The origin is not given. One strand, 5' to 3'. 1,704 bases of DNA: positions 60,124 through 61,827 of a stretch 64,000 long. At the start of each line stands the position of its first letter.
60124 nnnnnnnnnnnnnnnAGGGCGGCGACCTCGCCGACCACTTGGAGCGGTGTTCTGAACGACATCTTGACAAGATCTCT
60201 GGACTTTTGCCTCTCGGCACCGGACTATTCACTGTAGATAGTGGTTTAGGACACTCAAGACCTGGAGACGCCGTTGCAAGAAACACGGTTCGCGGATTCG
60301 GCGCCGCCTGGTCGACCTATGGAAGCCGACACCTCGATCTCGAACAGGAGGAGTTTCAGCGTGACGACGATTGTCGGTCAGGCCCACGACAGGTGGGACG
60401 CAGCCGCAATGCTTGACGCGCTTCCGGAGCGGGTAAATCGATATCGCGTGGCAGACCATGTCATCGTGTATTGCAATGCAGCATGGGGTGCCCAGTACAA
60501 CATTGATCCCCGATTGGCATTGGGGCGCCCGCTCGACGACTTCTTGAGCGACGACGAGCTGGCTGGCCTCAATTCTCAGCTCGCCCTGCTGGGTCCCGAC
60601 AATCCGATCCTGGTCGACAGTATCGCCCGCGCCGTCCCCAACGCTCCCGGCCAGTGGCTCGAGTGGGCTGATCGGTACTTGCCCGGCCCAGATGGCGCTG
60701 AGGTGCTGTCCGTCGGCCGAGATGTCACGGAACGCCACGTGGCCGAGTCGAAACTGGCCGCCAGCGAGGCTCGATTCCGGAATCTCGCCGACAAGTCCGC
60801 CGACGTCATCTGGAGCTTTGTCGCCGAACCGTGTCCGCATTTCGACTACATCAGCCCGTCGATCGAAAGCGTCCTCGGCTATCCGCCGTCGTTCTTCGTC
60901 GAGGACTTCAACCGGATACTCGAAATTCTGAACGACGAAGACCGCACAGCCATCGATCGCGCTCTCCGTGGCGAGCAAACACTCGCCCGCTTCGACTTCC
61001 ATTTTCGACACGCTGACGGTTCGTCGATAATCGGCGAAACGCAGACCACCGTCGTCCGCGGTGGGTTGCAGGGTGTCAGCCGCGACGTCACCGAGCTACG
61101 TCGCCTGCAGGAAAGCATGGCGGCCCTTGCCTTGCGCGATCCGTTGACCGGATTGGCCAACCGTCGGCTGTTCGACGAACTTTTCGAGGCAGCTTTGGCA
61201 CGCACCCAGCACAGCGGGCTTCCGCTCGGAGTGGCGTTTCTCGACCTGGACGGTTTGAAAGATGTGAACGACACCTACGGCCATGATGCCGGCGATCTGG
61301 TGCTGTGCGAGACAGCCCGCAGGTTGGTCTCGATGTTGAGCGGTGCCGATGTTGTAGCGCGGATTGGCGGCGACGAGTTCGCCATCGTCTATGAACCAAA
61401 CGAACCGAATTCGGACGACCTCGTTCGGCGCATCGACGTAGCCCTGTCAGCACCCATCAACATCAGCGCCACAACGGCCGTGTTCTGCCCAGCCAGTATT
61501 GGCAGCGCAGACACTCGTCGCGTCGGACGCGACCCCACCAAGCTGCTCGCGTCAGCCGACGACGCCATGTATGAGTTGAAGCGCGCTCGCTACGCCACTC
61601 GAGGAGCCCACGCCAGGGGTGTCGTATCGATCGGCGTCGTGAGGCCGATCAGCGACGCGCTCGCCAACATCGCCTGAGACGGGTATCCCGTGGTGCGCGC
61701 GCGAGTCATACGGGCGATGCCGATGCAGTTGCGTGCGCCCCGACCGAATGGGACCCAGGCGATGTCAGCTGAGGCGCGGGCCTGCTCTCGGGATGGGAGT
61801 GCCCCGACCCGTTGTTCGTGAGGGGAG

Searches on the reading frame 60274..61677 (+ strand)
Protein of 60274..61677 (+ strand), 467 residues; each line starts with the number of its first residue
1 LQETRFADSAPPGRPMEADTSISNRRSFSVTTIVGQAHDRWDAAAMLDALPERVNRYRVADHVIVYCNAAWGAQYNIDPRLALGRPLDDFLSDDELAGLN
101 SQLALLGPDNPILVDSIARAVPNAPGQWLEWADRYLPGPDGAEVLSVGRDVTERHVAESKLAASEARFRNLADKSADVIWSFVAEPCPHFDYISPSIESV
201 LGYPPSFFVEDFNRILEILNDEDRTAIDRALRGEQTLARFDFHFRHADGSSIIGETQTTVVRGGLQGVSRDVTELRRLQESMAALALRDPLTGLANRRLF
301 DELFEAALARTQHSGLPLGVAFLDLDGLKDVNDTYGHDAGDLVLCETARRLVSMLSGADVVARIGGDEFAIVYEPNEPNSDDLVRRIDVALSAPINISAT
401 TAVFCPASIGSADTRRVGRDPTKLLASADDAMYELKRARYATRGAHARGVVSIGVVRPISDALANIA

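Call 45: search_protein_families(library=pfam, proteins=[window:60274-61677:+])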
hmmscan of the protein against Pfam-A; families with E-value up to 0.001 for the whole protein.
window:60274-61677:+ (467 aa): 5 families
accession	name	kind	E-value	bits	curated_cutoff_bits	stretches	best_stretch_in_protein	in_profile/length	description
PF00990.26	GGDEF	-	1.2e-36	126.4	23.8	1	286-438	1-157/161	Diguanylate cyclase, GGDEF domain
PF08448.16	PAS_4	-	2.3e-08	34.7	23.1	1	61-155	14-109/110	PAS fold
PF08447.18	PAS_3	-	1.9e-07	31.7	25.6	1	192-263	3-77/89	PAS fold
PF13188.13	PAS_8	-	0.00013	22.1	21.8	0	166-229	1-60/65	PAS domain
PF13426.13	PAS_9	-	0.00091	19.9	27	0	191-274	14-103/103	PAS domain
